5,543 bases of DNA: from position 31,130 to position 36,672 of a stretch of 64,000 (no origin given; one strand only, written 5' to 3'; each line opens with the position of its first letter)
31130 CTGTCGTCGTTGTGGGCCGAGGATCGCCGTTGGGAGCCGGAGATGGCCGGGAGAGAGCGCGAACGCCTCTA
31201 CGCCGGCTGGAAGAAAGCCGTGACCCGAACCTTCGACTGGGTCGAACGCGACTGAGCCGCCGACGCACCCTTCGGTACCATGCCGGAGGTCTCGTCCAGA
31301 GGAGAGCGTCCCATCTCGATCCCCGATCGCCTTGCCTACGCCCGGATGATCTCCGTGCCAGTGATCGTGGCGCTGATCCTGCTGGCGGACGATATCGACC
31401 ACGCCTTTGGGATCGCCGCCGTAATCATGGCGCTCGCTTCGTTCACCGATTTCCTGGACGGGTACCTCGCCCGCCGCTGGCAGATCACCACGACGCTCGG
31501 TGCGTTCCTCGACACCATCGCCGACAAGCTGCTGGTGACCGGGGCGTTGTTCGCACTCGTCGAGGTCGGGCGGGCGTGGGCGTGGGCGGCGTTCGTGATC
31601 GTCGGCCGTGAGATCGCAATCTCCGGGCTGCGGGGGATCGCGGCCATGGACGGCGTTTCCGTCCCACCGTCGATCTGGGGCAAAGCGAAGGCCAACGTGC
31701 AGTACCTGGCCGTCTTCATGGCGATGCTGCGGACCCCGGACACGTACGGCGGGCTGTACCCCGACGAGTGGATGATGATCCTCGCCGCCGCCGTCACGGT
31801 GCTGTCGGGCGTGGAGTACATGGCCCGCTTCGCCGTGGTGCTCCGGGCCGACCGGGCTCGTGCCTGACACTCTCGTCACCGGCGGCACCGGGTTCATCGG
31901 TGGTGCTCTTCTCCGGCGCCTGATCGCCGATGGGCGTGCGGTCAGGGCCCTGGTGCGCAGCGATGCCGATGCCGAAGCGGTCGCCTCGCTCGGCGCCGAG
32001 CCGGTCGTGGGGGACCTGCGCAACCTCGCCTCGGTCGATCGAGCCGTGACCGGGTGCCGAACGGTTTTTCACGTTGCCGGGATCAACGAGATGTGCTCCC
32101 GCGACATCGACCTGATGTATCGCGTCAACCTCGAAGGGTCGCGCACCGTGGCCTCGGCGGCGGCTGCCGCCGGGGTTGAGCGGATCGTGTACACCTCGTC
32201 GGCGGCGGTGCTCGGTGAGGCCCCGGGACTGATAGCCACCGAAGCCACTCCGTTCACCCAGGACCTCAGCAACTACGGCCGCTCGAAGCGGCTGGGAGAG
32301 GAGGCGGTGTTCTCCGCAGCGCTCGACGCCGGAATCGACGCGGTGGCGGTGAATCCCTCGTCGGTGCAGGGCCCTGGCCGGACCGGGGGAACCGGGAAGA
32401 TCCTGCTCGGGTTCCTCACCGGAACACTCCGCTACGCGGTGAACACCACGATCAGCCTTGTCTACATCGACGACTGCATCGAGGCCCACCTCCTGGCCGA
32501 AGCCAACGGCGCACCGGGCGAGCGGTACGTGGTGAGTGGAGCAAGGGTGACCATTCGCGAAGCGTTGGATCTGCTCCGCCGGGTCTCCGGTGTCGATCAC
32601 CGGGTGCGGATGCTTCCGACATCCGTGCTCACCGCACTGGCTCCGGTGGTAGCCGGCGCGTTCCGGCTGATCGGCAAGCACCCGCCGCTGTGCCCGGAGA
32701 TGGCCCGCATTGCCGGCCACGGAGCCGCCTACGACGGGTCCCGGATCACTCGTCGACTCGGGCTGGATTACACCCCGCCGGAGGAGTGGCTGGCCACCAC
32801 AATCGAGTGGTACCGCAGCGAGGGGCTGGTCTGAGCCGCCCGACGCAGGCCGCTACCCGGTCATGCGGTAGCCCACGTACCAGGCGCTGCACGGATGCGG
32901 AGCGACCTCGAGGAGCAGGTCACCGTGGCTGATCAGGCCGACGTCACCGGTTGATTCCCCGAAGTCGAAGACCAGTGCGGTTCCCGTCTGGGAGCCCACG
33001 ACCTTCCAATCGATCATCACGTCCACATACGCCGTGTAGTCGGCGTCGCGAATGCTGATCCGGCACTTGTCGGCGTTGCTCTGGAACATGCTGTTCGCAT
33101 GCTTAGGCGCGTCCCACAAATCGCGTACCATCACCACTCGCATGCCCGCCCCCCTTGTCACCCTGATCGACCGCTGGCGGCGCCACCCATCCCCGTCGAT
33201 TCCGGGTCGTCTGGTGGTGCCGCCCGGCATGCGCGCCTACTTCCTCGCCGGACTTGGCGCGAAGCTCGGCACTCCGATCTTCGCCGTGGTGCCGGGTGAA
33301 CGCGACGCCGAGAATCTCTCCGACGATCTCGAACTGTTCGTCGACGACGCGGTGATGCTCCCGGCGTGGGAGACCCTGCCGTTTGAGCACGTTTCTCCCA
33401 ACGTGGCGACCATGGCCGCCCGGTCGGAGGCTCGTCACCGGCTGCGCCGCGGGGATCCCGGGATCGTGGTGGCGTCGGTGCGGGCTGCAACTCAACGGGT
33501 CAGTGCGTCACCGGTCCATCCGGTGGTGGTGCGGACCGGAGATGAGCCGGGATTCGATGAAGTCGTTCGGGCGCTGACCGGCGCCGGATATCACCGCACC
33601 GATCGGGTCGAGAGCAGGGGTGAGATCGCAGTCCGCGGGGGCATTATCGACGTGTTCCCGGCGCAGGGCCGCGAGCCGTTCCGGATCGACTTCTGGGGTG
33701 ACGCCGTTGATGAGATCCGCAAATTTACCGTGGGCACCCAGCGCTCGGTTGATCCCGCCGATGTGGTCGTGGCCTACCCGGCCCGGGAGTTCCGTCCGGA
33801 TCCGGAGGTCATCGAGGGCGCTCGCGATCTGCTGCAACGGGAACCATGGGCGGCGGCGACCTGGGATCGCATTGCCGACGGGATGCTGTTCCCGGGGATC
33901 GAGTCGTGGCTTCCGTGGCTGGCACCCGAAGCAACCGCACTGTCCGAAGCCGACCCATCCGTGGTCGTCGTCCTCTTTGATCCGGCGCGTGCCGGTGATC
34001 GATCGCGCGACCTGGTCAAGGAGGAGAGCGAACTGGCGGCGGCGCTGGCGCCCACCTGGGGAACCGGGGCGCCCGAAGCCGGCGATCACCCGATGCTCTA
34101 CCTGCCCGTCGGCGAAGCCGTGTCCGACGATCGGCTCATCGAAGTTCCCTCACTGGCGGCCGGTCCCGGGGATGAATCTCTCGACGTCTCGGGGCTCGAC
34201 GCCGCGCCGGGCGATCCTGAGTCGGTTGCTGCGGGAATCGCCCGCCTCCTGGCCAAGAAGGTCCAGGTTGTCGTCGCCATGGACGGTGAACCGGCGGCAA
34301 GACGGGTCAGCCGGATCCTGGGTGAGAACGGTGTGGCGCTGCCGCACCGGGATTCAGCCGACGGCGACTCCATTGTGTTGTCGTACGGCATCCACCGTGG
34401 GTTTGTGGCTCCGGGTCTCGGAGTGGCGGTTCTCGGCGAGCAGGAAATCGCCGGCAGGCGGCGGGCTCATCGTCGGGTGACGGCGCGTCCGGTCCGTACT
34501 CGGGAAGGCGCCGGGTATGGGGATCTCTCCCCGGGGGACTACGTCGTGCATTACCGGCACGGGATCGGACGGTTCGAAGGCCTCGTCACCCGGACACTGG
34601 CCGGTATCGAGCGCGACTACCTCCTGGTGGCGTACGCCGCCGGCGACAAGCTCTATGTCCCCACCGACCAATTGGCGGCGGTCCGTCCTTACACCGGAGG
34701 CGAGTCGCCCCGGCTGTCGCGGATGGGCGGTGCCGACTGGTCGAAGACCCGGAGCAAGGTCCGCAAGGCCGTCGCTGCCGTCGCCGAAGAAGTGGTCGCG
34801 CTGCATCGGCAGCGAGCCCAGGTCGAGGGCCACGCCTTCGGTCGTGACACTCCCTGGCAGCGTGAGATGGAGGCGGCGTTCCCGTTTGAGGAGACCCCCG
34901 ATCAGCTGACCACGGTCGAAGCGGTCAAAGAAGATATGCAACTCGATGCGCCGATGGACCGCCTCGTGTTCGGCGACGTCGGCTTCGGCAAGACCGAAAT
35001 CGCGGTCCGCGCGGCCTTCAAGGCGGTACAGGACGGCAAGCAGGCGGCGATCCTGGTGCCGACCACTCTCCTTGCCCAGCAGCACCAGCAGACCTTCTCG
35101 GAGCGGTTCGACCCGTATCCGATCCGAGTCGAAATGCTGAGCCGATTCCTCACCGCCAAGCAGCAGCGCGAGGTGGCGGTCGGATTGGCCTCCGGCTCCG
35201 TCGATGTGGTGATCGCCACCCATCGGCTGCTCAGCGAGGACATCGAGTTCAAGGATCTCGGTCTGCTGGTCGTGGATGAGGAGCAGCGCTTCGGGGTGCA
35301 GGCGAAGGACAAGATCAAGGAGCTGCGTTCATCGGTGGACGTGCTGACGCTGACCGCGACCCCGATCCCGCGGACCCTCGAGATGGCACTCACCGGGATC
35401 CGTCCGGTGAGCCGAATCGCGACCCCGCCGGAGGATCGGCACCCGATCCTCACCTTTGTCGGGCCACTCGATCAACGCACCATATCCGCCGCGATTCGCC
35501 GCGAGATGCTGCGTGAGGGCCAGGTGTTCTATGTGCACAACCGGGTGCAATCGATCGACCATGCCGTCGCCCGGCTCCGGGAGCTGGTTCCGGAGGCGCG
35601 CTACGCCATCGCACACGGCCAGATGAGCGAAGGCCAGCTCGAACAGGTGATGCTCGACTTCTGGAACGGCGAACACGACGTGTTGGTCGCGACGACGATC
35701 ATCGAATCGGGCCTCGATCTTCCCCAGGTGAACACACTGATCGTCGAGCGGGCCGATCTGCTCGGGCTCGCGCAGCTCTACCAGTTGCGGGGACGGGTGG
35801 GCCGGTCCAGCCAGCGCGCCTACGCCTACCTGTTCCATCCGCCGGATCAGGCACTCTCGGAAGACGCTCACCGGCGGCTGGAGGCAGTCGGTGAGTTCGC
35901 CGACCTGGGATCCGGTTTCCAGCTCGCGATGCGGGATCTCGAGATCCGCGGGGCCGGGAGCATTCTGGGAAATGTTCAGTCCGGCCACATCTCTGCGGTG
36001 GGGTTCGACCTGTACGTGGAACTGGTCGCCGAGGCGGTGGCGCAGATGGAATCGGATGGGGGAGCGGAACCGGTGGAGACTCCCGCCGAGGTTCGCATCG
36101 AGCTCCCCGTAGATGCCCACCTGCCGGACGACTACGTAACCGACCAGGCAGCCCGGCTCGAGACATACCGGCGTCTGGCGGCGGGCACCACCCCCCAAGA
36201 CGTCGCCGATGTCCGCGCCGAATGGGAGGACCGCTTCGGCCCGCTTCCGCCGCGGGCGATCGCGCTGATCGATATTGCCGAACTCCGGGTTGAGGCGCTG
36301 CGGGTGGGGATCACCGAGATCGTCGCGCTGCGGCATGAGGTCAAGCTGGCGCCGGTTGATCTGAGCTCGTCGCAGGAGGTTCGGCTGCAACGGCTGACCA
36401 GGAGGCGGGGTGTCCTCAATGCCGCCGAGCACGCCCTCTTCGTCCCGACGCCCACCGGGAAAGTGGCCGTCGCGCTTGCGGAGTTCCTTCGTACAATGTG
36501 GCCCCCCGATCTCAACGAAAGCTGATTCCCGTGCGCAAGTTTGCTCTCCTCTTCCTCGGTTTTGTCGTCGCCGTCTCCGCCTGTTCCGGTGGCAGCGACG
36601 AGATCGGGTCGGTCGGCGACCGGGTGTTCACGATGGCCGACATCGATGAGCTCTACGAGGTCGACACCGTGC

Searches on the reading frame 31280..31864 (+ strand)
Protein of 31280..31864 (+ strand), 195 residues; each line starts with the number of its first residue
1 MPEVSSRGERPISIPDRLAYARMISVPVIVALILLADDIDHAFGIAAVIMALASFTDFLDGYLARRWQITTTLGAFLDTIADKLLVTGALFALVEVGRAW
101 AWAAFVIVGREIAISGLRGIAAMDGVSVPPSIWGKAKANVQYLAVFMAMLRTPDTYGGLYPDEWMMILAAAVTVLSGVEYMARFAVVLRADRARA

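Call 40: search_protein_families(library=pfam, proteins=[window:31280-31864:+], max_evalue=0.001)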
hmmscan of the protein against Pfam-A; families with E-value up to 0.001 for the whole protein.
window:31280-31864:+ (195 aa): 1 family
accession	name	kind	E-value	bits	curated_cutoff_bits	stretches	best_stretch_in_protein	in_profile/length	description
PF01066.26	CDP-OH_P_transf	-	3.6e-36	125.3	22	1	14-174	3-151/152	CDP-alcohol phosphatidyltransferase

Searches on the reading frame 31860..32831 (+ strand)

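Call 41: search_protein_families(library=pfam, proteins=[window:31860-32831:+], max_evalue=0.001)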
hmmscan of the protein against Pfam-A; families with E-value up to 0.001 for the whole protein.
window:31860-32831:+ (324 aa): 9 families
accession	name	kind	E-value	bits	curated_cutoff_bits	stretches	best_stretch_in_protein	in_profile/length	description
PF01370.27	Epimerase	-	1.7e-32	113.2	20.9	1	5-225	2-239/240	NAD dependent epimerase/dehydratase family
PF01073.25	3Beta_HSD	-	3.5e-26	92.3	22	1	5-214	1-229/280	3-beta hydroxysteroid dehydrogenase/isomerase family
PF13460.12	NAD_binding_10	-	2.7e-19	70.2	27.2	1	8-156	1-137/184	NAD(P)H-binding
PF16363.11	GDP_Man_Dehyd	-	6.3e-16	59.2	27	1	5-237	1-260/332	GDP-mannose 4,6 dehydratase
PF05368.20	NmrA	-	1.4e-15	58.1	27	1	5-114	6-107/298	NmrA-like family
PF07993.18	NAD_binding_4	-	3e-12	46.7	20.1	2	60-180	83-218/258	Male sterility protein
PF04321.23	RmlD_sub_bind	-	6.4e-12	45.6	27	1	4-154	3-140/287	RmlD substrate binding domain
PF02719.21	Polysacc_synt_2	-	3.3e-08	33.5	20.2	1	5-114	2-128/293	Polysaccharide biosynthesis protein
PF00106.31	adh_short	-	1.2e-05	25.3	26.6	1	5-122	4-144/195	short chain dehydrogenase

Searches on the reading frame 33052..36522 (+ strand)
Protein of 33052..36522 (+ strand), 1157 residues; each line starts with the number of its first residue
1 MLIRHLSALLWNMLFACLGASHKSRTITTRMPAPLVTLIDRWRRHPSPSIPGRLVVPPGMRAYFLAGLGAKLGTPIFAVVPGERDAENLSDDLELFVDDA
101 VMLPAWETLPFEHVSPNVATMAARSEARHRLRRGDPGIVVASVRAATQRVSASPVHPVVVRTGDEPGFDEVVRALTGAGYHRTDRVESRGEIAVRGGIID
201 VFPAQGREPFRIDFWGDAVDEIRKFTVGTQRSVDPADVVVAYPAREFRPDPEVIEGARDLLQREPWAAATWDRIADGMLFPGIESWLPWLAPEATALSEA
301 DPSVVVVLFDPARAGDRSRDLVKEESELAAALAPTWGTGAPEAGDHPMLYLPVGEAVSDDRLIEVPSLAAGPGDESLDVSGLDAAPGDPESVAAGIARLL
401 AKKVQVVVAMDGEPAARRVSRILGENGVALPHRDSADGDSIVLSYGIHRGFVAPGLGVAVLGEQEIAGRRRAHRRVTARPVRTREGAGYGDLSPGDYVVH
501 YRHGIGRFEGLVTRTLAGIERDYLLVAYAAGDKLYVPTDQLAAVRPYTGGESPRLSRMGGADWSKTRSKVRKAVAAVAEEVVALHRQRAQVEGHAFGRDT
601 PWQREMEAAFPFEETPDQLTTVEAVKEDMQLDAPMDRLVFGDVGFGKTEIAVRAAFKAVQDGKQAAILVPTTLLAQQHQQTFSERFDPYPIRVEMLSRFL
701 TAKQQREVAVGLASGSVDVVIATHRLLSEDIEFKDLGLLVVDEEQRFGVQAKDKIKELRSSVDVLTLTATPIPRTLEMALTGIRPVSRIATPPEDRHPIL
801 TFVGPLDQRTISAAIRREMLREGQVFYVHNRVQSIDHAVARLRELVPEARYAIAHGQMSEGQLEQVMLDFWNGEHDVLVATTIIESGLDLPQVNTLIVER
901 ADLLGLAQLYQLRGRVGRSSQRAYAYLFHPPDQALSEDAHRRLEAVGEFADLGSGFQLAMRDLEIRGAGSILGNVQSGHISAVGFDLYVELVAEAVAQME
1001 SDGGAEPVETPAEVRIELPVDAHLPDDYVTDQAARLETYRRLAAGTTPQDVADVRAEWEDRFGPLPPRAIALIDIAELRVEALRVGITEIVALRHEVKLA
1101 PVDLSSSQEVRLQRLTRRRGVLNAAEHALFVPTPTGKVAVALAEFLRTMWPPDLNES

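Call 41: search_protein_families(library=pfam, proteins=[window:33052-36522:+], max_evalue=0.001)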
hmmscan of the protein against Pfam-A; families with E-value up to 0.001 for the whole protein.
window:33052-36522:+ (1157 aa): 7 families
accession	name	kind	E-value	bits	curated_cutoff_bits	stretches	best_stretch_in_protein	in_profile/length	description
PF00270.35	DEAD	-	1.7e-23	83.6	26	1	615-777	1-165/167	DEAD/DEAH box helicase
PF17757.6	UvrB_inter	-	7.2e-22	77.7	22.9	1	160-247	3-91/91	UvrB interaction domain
PF03461.20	TRCF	-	1.5e-21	76.9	25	1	1018-1099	1-82/95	TRCF domain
PF02559.22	CarD_TRCF_RID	-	1.9e-20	73.1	23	1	492-547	1-56/57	CarD-like/TRCF RID domain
PF00271.37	Helicase_C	-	4e-20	72.6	23.5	1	819-919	12-109/110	Helicase conserved C-terminal domain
PF04851.21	ResIII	-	2.4e-08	34.5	22.5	1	616-771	6-162/164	Type III restriction enzyme, res subunit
PF22590.2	Cas3-like_C_2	-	3.4e-05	24.5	27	1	823-920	3-105/106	CRISPR-associated nuclease/helicase Cas3, C-terminal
